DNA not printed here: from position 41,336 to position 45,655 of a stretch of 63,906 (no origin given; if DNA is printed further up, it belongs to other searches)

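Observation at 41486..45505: Exosortase fused in a single ~1335-aa ORF to a ~1000-aa TPR array (EpsH-like plus PrsT-like in one polypeptide)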

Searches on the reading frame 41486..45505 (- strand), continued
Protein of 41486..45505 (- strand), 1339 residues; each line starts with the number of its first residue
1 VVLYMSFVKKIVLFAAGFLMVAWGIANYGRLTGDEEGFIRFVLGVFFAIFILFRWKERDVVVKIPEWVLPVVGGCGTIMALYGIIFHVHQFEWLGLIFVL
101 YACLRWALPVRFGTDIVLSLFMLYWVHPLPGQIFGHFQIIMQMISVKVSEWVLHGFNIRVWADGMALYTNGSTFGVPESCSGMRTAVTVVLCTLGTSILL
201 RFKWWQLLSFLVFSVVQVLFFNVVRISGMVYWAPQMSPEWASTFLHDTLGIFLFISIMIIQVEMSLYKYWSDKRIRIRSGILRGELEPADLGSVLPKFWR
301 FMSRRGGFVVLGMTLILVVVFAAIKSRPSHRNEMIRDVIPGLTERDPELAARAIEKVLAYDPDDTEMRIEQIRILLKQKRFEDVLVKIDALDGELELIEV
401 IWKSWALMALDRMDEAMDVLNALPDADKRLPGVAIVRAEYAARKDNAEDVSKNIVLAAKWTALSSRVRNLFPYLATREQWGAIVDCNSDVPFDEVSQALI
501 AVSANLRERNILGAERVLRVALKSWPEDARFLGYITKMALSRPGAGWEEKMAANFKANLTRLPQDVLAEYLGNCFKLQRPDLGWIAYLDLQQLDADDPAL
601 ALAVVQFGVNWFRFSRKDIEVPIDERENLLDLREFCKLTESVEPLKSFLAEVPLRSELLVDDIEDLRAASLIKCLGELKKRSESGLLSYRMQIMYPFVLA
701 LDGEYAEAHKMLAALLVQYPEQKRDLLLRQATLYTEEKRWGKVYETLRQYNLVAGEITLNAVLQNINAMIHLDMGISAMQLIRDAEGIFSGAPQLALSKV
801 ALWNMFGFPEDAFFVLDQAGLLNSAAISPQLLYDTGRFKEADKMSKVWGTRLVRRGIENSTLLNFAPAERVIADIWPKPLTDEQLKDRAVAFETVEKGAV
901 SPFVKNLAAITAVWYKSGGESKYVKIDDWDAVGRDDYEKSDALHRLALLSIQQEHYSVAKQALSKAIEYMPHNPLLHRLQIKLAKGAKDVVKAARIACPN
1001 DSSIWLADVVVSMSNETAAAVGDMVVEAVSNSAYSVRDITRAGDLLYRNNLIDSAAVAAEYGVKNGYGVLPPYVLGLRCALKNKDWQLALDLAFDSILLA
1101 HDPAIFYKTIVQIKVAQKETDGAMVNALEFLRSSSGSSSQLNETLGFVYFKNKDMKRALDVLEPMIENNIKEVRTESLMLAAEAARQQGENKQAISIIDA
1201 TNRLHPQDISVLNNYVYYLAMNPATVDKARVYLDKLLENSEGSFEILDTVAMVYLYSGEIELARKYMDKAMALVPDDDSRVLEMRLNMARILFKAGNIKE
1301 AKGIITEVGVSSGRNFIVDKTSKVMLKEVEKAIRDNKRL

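Call 7: find_homologous_proteins(query=window:41486-45505:-)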
Query window:41486-45505:- (1339 aa): 200 proteins with E <= 0.001 among 8000 candidates; the best 120 are listed.
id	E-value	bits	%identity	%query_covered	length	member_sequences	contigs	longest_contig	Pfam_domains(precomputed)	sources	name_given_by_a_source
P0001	0.0e+0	2998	100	100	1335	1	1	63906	PF14559.13,PF23914.2,PF09721.16,PF12895.14,PF13424.13,PF13432.13,PF13428.13,PF13429.13,PF13181.13,PF07719.24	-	-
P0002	0.0e+0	2462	81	100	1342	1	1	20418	PF14559.13,PF23914.2,PF09721.16,PF12895.14,PF13424.13,PF13432.13,PF13428.13,PF13181.13,PF07719.24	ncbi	-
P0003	0.0e+0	2281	74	100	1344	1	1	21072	PF14559.13,PF23914.2,PF09721.16,PF12895.14,PF13424.13,PF13432.13,PF13428.13,PF13181.13,PF07719.24,PF13174.13,PF13374.13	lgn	-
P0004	0.0e+0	2158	71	99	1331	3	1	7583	PF14559.13,PF23914.2,PF09721.16,PF17874.8,PF12895.14,PF13424.13,PF13432.13,PF13428.13,PF07719.24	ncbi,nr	ncbi:MAG: archaeosortase/exosortase family protein [Kiritimatiellae bacterium]|nr:archaeosortase/exo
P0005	0.0e+0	1796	60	100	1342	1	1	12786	PF23914.2,PF25062.2,PF09721.16,PF21545.4,PF13428.13,PF14559.13,PF17874.8,PF12895.14,PF13424.13,PF13432.13,PF13181.13,PF07719.24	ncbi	-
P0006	0.0e+0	1560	53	99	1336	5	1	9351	PF14559.13,PF09721.16,PF17874.8,PF12895.14,PF13424.13,PF13432.13,PF13428.13,PF13181.13,PF07719.24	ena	-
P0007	0.0e+0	1465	49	99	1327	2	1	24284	PF14559.13,PF23914.2,PF09721.16,PF12895.14,PF13424.13,PF13432.13,PF13428.13,PF13429.13,PF13181.13,PF07719.24,PF13174.13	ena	-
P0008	0.0e+0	1191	43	99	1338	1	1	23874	PF14559.13,PF23914.2,PF09721.16,PF12895.14,PF13424.13,PF13432.13,PF13428.13,PF07719.24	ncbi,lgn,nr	ncbi:MAG: archaeosortase/exosortase family protein [Lentisphaerae bacterium]|nr:archaeosortase/exoso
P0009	0.0e+0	1174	43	99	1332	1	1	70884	PF23914.2,PF09721.16,PF13428.13,PF13374.13,PF07721.21,PF14559.13,PF00515.35,PF12895.14,PF13424.13,PF13432.13,PF13181.13,PF07719.24,PF13174.13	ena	-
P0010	0.0e+0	1154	43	99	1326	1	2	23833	PF14559.13,PF23914.2,PF09721.16,PF13424.13,PF13428.13,PF07719.24,PF13174.13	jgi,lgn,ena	-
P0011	0.0e+0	1145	42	99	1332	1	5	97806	PF14559.13,PF09721.16,PF13424.13,PF13432.13,PF13428.13,PF13181.13,PF07719.24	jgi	-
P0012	0.0e+0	1128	42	99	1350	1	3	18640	PF14559.13,PF09721.16,PF12895.14,PF13428.13,PF13174.13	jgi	jgi:exosortase/archaeosortase family protein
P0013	0.0e+0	1125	41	98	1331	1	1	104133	PF14559.13,PF23914.2,PF09721.16,PF12895.14,PF13432.13,PF13428.13,PF07719.24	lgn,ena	-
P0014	0.0e+0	1124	42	99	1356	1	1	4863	PF14559.13,PF09721.16,PF12895.14,PF13424.13,PF13428.13,PF07719.24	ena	-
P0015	0.0e+0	1124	43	97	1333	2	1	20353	PF14559.13,PF23914.2,PF09721.16,PF12895.14,PF13428.13,PF07719.24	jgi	-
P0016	0.0e+0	1124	42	99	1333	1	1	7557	PF14559.13,PF09721.16,PF13428.13,PF07719.24,PF13174.13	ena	-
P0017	0.0e+0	1122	40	99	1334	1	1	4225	PF14559.13,PF09721.16,PF12895.14,PF13424.13,PF13432.13,PF13428.13,PF13181.13,PF07719.24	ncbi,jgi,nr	ncbi:MAG: archaeosortase/exosortase family protein [Lentisphaerae bacterium]|nr:archaeosortase/exoso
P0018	0.0e+0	1119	41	99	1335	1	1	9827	PF14559.13,PF09721.16,PF00515.35,PF13424.13,PF13432.13,PF13428.13,PF13181.13,PF07719.24,PF13174.13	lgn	-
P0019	0.0e+0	1119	41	100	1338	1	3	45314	PF07721.21,PF14559.13,PF23914.2,PF09721.16,PF13424.13,PF13432.13,PF13428.13,PF13181.13,PF07719.24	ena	-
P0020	0.0e+0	1118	41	99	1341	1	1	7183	PF14559.13,PF09721.16,PF13424.13,PF13432.13,PF13428.13,PF07719.24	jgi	jgi:exosortase/archaeosortase family protein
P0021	0.0e+0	1116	42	100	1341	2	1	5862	PF14559.13,PF23914.2,PF09721.16,PF12895.14,PF13424.13,PF13432.13,PF13428.13,PF13181.13,PF07719.24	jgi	-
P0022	0.0e+0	1113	41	99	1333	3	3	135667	PF14559.13,PF09721.16,PF25058.2,PF12895.14,PF13428.13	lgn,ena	-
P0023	0.0e+0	1112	41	99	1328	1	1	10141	PF14559.13,PF23914.2,PF09721.16,PF12895.14,PF13432.13,PF13428.13,PF07719.24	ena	-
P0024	0.0e+0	1112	41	99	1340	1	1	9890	PF14559.13,PF23914.2,PF09721.16,PF12895.14,PF13424.13,PF13432.13,PF13428.13,PF25064.2,PF07719.24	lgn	-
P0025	0.0e+0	1112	41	98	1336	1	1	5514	PF23914.2,PF25062.2,PF09721.16,PF25058.2,PF13428.13,PF14559.13,PF00515.35,PF12895.14,PF13424.13,PF13432.13,PF13181.13,PF07719.24,PF13174.13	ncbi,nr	ncbi:MAG: archaeosortase/exosortase family protein [Kiritimatiellae bacterium]|nr:archaeosortase/exo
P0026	0.0e+0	1110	41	99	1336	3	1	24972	PF14559.13,PF09721.16,PF12895.14,PF13424.13,PF13432.13,PF13428.13,PF25064.2,PF07719.24,PF13174.13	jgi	-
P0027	0.0e+0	1104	41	100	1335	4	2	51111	PF14559.13,PF09721.16,PF13428.13,PF13181.13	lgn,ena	-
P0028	0.0e+0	1100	41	99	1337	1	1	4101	PF23914.2,PF09721.16,PF25058.2,PF13428.13,PF14559.13,PF00515.35,PF12895.14,PF13424.13,PF13432.13,PF13429.13,PF13181.13,PF07719.24,PF13174.13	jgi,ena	-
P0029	0.0e+0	1099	41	99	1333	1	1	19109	PF14559.13,PF09721.16,PF13424.13,PF13432.13,PF13428.13,PF07719.24,PF13174.13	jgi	jgi:exosortase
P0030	0.0e+0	1099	41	99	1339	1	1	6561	PF14559.13,PF09721.16,PF12895.14,PF13424.13,PF13428.13,PF07719.24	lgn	-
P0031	0.0e+0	1099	41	99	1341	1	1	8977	PF14559.13,PF23914.2,PF09721.16,PF25058.2,PF12895.14,PF13424.13,PF13428.13,PF07719.24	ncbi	ncbi:MAG: archaeosortase/exosortase family protein [Kiritimatiellia bacterium]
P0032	0.0e+0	1098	36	60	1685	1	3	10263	PF14559.13,PF09721.16,PF12895.14,PF13428.13,PF07719.24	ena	-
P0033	0.0e+0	1098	41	99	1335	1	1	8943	PF14559.13,PF09721.16,PF00515.35,PF13424.13,PF13428.13,PF07719.24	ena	-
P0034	0.0e+0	1097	41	99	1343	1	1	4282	PF09721.16,PF25058.2,PF13428.13,PF25064.2,PF07721.21,PF14559.13,PF12895.14,PF13424.13,PF13432.13,PF13181.13,PF07719.24,PF13174.13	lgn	-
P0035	0.0e+0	1096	41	99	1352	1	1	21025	PF14559.13,PF09721.16,PF25058.2,PF12895.14,PF13424.13,PF13428.13,PF25064.2,PF13174.13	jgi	jgi:exosortase/archaeosortase family protein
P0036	0.0e+0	1094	41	99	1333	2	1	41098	PF14559.13,PF23914.2,PF09721.16,PF17874.8,PF13424.13,PF13432.13,PF13428.13,PF13181.13,PF07719.24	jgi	-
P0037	0.0e+0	1094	41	99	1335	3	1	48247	PF07721.21,PF14559.13,PF09721.16,PF13424.13,PF13428.13,PF07719.24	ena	-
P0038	0.0e+0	1093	41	99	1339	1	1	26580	PF14559.13,PF09721.16,PF00515.35,PF12895.14,PF12569.15,PF13432.13,PF13428.13,PF13181.13,PF07719.24,PF13174.13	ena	-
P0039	0.0e+0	1091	40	99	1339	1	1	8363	PF23914.2,PF09721.16,PF13428.13,PF13374.13,PF14559.13,PF13371.13,PF00515.35,PF12895.14,PF13424.13,PF13432.13,PF13181.13,PF07719.24,PF13174.13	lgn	-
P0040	0.0e+0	1085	41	99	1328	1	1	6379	PF14559.13,PF23914.2,PF09721.16,PF00515.35,PF13424.13,PF13428.13,PF07719.24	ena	-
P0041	0.0e+0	1084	41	99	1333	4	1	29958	PF14559.13,PF23914.2,PF09721.16,PF17874.8,PF12895.14,PF13424.13,PF13428.13,PF13181.13,PF07719.24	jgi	-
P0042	0.0e+0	1079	40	99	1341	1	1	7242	PF14559.13,PF23914.2,PF09721.16,PF21545.4,PF12895.14,PF13424.13,PF13432.13,PF13428.13,PF07719.24,PF13174.13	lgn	-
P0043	0.0e+0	1075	42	99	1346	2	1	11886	PF14559.13,PF23914.2,PF25062.2,PF09721.16,PF12895.14,PF13432.13,PF13428.13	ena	-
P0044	0.0e+0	1072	39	99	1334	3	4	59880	PF14559.13,PF23914.2,PF09721.16,PF12895.14,PF13424.13,PF13432.13,PF13428.13,PF07719.24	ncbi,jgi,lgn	jgi:exosortase/archaeosortase family protein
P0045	0.0e+0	1070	40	97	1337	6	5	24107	PF14559.13,PF23914.2,PF09721.16,PF21545.4,PF12895.14,PF13424.13,PF13428.13,PF07719.24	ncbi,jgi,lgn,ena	-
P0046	0.0e+0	1070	40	99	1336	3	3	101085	PF14559.13,PF09721.16,PF13424.13,PF13428.13,PF07719.24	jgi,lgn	-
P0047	0.0e+0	1069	40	99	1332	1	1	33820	PF14559.13,PF25062.2,PF09721.16,PF13428.13,PF13181.13,PF07719.24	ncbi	ncbi:archaeosortase/exosortase family protein [Verrucomicrobiota bacterium]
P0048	0.0e+0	1064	40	98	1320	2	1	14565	PF14559.13,PF09721.16,PF13428.13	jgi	-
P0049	0.0e+0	1064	36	56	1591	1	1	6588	PF14559.13,PF23914.2,PF09721.16,PF12895.14,PF13424.13,PF13176.13,PF13432.13,PF13428.13,PF13181.13,PF07719.24,PF13174.13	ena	-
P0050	0.0e+0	1063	40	99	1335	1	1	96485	PF14559.13,PF09721.16,PF13428.13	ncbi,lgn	-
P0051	0.0e+0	1060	40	98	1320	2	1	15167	PF14559.13,PF23914.2,PF25062.2,PF09721.16,PF21545.4,PF13424.13,PF13428.13,PF13181.13,PF07719.24,PF13174.13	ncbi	-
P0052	0.0e+0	1056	39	99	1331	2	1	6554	PF14559.13,PF09721.16,PF00515.35,PF12895.14,PF13424.13,PF13432.13,PF13428.13,PF13181.13,PF07719.24,PF13174.13,PF13374.13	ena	-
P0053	0.0e+0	1055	40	99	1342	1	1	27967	PF14559.13,PF09721.16,PF25058.2,PF12895.14,PF13424.13,PF13428.13,PF07719.24,PF13174.13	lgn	-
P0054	0.0e+0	1052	40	100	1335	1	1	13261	PF14559.13,PF23914.2,PF10300.16,PF09721.16,PF12895.14,PF13432.13,PF13428.13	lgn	-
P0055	0.0e+0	1052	40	99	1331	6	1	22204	PF14559.13,PF23914.2,PF09721.16,PF13424.13,PF13432.13,PF13428.13,PF13181.13,PF07719.24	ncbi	-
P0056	0.0e+0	1051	39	99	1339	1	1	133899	PF23914.2,PF25062.2,PF09721.16,PF21545.4,PF13428.13,PF14559.13,PF17874.8,PF12895.14,PF13424.13,PF13432.13,PF07719.24,PF13174.13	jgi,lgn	-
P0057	0.0e+0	1048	36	63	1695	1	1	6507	PF14559.13,PF09721.16,PF12895.14,PF13424.13,PF13432.13,PF13428.13,PF13181.13,PF07719.24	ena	-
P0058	0.0e+0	1038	39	99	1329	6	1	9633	PF14559.13,PF23914.2,PF09721.16,PF12895.14,PF13432.13,PF13428.13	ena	-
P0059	0.0e+0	1038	40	99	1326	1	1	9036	PF09721.16,PF25058.2,PF13428.13,PF14559.13,PF17874.8,PF00515.35,PF12895.14,PF13424.13,PF13432.13,PF13181.13,PF07719.24,PF13174.13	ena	-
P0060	0.0e+0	1035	39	100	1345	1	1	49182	PF23914.2,PF25060.1,PF09721.16,PF25058.2,PF13176.13,PF13428.13,PF07721.21,PF14559.13,PF12895.14,PF13424.13,PF13432.13,PF07719.24,PF13174.13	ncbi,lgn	-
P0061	0.0e+0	1035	41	99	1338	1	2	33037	PF14559.13,PF23914.2,PF09721.16,PF13424.13,PF13428.13,PF13181.13,PF07719.24,PF13174.13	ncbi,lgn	-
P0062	0.0e+0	1033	40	99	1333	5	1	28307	PF14559.13,PF09721.16,PF12895.14,PF13424.13,PF13428.13,PF07719.24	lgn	-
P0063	0.0e+0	1032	40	97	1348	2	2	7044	PF07721.21,PF14559.13,PF09721.16,PF12895.14,PF13428.13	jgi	-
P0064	0.0e+0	1031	40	100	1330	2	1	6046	PF14559.13,PF09721.16,PF00515.35,PF12895.14,PF13424.13,PF13176.13,PF13428.13,PF07719.24,PF13174.13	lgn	-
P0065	0.0e+0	1027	40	99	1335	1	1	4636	PF14559.13,PF23914.2,PF09721.16,PF13432.13,PF13428.13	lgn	-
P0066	0.0e+0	1026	39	99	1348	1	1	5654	PF14559.13,PF09721.16,PF22860.3,PF13428.13,PF07719.24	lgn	-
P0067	0.0e+0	1025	40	97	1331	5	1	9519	PF09721.16,PF13414.13,PF13176.13,PF13428.13,PF14559.13,PF00515.35,PF12895.14,PF13424.13,PF13432.13,PF13181.13,PF07719.24,PF13174.13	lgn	-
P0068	0.0e+0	1024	40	99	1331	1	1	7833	PF14559.13,PF23914.2,PF09721.16,PF00515.35,PF12895.14,PF13424.13,PF13432.13,PF13428.13,PF13181.13,PF07719.24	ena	-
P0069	0.0e+0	1021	40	99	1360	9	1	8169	PF14559.13,PF09721.16,PF13428.13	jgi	-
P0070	0.0e+0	1020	39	53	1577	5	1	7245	PF14559.13,PF09721.16,PF25058.2,PF13424.13,PF13432.13,PF13428.13,PF13181.13,PF07719.24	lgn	-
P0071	0.0e+0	1014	38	99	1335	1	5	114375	PF14559.13,PF09721.16,PF25058.2,PF00515.35,PF12895.14,PF13424.13,PF13432.13,PF13428.13,PF13181.13,PF07719.24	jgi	-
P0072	0.0e+0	1013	39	99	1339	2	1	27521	PF14559.13,PF09721.16,PF12895.14,PF13424.13,PF13428.13,PF13181.13,PF07719.24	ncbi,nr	ncbi:MAG: archaeosortase/exosortase family protein [Lentisphaerae bacterium]|nr:archaeosortase/exoso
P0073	0.0e+0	1013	39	99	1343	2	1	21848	PF25062.2,PF09721.16,PF13176.13,PF13428.13,PF14559.13,PF00515.35,PF12895.14,PF13424.13,PF13432.13,PF13181.13,PF07719.24,PF13174.13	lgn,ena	-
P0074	1.5e-298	1012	39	99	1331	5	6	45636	PF14559.13,PF25062.2,PF09721.16,PF25058.2,PF12895.14,PF13424.13,PF13432.13,PF13428.13,PF13181.13,PF07719.24,PF13174.13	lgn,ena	-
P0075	5.6e-298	1010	39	99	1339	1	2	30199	PF14559.13,PF23914.2,PF09721.16,PF12895.14,PF13424.13,PF13428.13,PF07719.24,PF13174.13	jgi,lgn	-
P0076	1.4e-297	1009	38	99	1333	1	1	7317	PF23914.2,PF25062.2,PF09721.16,PF13428.13,PF25064.2,PF14559.13,PF00515.35,PF12895.14,PF13424.13,PF13432.13,PF13181.13,PF07719.24,PF13174.13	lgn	-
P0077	6.7e-297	1006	39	99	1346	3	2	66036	PF14559.13,PF09721.16,PF13424.13,PF13432.13,PF13428.13,PF13181.13,PF25064.2,PF07719.24,PF13174.13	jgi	-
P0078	1.1e-295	1002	38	97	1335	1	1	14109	PF14559.13,PF23914.2,PF09721.16,PF25058.2,PF13424.13,PF13428.13,PF13181.13,PF07719.24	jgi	jgi:exosortase/archaeosortase family protein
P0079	2.7e-295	1001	38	99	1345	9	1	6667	PF14559.13,PF09721.16,PF12895.14,PF13424.13,PF13432.13,PF13428.13,PF13181.13,PF07719.24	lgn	-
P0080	2.9e-295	1001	39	100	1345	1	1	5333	PF14559.13,PF09721.16,PF12895.14,PF13428.13,PF07719.24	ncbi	-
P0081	3.1e-294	998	38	99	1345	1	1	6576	PF14559.13,PF23914.2,PF09721.16,PF21545.4,PF12895.14,PF13424.13,PF13432.13,PF13428.13,PF13181.13,PF07719.24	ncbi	-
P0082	4.2e-294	997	38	99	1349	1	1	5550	PF07721.21,PF14559.13,PF09721.16,PF25058.2,PF17874.8,PF12895.14,PF13424.13,PF13432.13,PF13428.13,PF13181.13,PF07719.24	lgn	-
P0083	5.5e-294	997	38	99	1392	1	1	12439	PF14559.13,PF09721.16,PF12895.14,PF13424.13,PF13428.13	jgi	jgi:exosortase/archaeosortase family protein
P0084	2.7e-293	995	38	99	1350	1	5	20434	PF14559.13,PF23914.2,PF25062.2,PF09721.16,PF12895.14,PF13424.13,PF13432.13,PF13428.13,PF13181.13,PF07719.24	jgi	-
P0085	4.5e-292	990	38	98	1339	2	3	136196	PF14559.13,PF23914.2,PF09721.16,PF13424.13,PF13428.13,PF07719.24,PF13174.13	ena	-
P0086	5.0e-292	990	39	99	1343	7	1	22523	PF14559.13,PF23914.2,PF09721.16,PF00515.35,PF13432.13,PF13428.13,PF13181.13,PF07719.24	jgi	-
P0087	8.7e-292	990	38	99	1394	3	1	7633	PF14559.13,PF23914.2,PF09721.16,PF12895.14,PF13424.13,PF13432.13,PF13428.13,PF13181.13,PF07719.24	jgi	jgi:exosortase/archaeosortase family protein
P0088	2.8e-291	988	38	99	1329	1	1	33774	PF14559.13,PF09721.16,PF25058.2,PF17874.8,PF00515.35,PF13424.13,PF13432.13,PF13428.13,PF13181.13,PF07719.24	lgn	-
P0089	2.9e-291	988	38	100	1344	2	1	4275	PF14559.13,PF25062.2,PF09721.16,PF13424.13,PF13432.13,PF13428.13,PF13181.13,PF07719.24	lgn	-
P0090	7.1e-291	987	39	99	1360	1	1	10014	PF14559.13,PF23914.2,PF09721.16,PF13428.13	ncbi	-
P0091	3.0e-290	984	39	99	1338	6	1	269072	PF14559.13,PF09721.16,PF13428.13,PF07719.24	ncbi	-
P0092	5.3e-290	984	37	99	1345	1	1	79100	PF14559.13,PF13431.13,PF23914.2,PF25062.2,PF09721.16,PF21545.4,PF13424.13,PF13428.13,PF13181.13,PF07719.24,PF13174.13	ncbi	-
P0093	7.0e-289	980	38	99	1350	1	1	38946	PF14559.13,PF09721.16,PF25058.2,PF17874.8,PF13424.13,PF13428.13,PF13181.13,PF07719.24,PF13174.13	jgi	jgi:exosortase/archaeosortase family protein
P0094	4.0e-288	977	37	100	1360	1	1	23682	PF14559.13,PF13431.13,PF09721.16,PF00515.35,PF13424.13,PF13432.13,PF13428.13,PF13181.13,PF07719.24,PF13374.13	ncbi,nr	ncbi:hypothetical protein BVX94_03825 [bacterium B17]|nr:hypothetical protein BVX94_03825 [bacterium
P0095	5.4e-288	977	37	99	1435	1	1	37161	PF14559.13,PF09721.16,PF13424.13,PF13428.13,PF13181.13,PF07719.24,PF13174.13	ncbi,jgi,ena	-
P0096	9.5e-287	973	38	99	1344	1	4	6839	PF14559.13,PF23914.2,PF25062.2,PF09721.16,PF12895.14,PF13424.13,PF13432.13,PF13428.13,PF13181.13,PF07719.24,PF13174.13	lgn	-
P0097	1.1e-286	973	38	99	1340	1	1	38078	PF14559.13,PF09721.16,PF13428.13,PF07719.24,PF13174.13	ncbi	-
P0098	1.6e-286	972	39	99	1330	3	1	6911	PF14559.13,PF23914.2,PF09721.16,PF12895.14,PF13424.13,PF13432.13,PF13428.13,PF13181.13,PF07719.24,PF13174.13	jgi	jgi:exosortase/archaeosortase family protein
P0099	2.7e-286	971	38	99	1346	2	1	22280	PF14559.13,PF09721.16,PF13424.13,PF13428.13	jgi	-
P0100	1.4e-285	969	39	99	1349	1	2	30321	PF14559.13,PF23914.2,PF09721.16,PF13428.13,PF07719.24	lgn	-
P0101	2.2e-285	968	40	97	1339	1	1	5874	PF14559.13,PF09721.16,PF12895.14,PF13424.13,PF13428.13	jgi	jgi:exosortase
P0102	1.2e-283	963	39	99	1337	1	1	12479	PF14559.13,PF09721.16,PF13424.13,PF13428.13,PF13181.13,PF07719.24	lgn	-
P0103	2.5e-283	962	38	100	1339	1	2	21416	PF14559.13,PF09721.16,PF13428.13,PF13174.13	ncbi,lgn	-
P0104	3.6e-283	961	38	100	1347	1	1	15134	PF14559.13,PF09721.16,PF13424.13,PF13432.13,PF13428.13,PF13181.13,PF07719.24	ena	-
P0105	6.2e-282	957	38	99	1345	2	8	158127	PF14559.13,PF23914.2,PF09721.16,PF13424.13,PF13428.13,PF13181.13,PF07719.24,PF13174.13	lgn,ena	-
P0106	2.0e-281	955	37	100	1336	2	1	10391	PF14559.13,PF25062.2,PF09721.16,PF25058.2,PF12895.14,PF13428.13,PF25064.2,PF07719.24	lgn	-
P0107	1.8e-280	952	38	99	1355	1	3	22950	PF14559.13,PF23914.2,PF09721.16,PF12895.14,PF13424.13,PF13428.13,PF07719.24,PF13174.13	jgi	-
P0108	6.0e-280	950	39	97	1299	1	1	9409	PF14559.13,PF23914.2,PF09721.16,PF13428.13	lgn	-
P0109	7.0e-280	950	38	53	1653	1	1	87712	PF14559.13,PF09721.16,PF13432.13,PF13428.13,PF07719.24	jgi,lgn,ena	-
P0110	5.1e-279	947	37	99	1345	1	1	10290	PF14559.13,PF23914.2,PF09721.16,PF13424.13,PF13432.13,PF13428.13,PF13181.13,PF07719.24,PF13374.13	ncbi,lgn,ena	-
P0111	3.3e-278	945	37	99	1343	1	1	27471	PF25062.2,PF09721.16,PF13428.13,PF14559.13,PF13371.13,PF00515.35,PF12895.14,PF13424.13,PF13432.13,PF13181.13,PF07719.24,PF13174.13,PF20308.5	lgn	-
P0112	3.9e-278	944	38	99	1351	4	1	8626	PF14559.13,PF09721.16,PF13428.13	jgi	jgi:exosortase/archaeosortase family protein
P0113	4.5e-278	944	37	100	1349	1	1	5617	PF14559.13,PF09721.16,PF13432.13,PF13428.13,PF13181.13,PF07719.24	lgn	-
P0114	4.5e-278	944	37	99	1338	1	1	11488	PF14559.13,PF23914.2,PF09721.16,PF17874.8,PF12895.14,PF13424.13,PF13432.13,PF13428.13,PF07719.24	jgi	-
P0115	6.9e-278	943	38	99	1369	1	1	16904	PF14559.13,PF09721.16,PF12895.14,PF13424.13,PF13176.13,PF13428.13,PF13181.13,PF07719.24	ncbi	-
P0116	7.2e-278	943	37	99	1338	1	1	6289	PF14559.13,PF09721.16,PF00515.35,PF12895.14,PF13424.13,PF13432.13,PF13428.13,PF07719.24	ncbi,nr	ncbi:MAG: archaeosortase/exosortase family protein [Kiritimatiellae bacterium]|nr:archaeosortase/exo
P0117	3.3e-276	938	38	51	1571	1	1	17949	PF14559.13,PF09721.16,PF13424.13,PF13176.13,PF13432.13,PF13428.13,PF13181.13,PF07719.24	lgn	-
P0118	4.3e-276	938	37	97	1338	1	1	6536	PF14559.13,PF09721.16,PF12895.14,PF13424.13,PF13432.13,PF13428.13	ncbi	ncbi:MAG: archaeosortase/exosortase family protein [Kiritimatiellia bacterium]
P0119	4.6e-276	937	36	99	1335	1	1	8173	PF14559.13,PF09721.16,PF12895.14,PF13428.13,PF13429.13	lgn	-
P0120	6.2e-276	937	36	99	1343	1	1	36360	PF14559.13,PF25062.2,PF09721.16,PF00515.35,PF12895.14,PF13424.13,PF13432.13,PF13428.13,PF13181.13,PF07719.24,PF13174.13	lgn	-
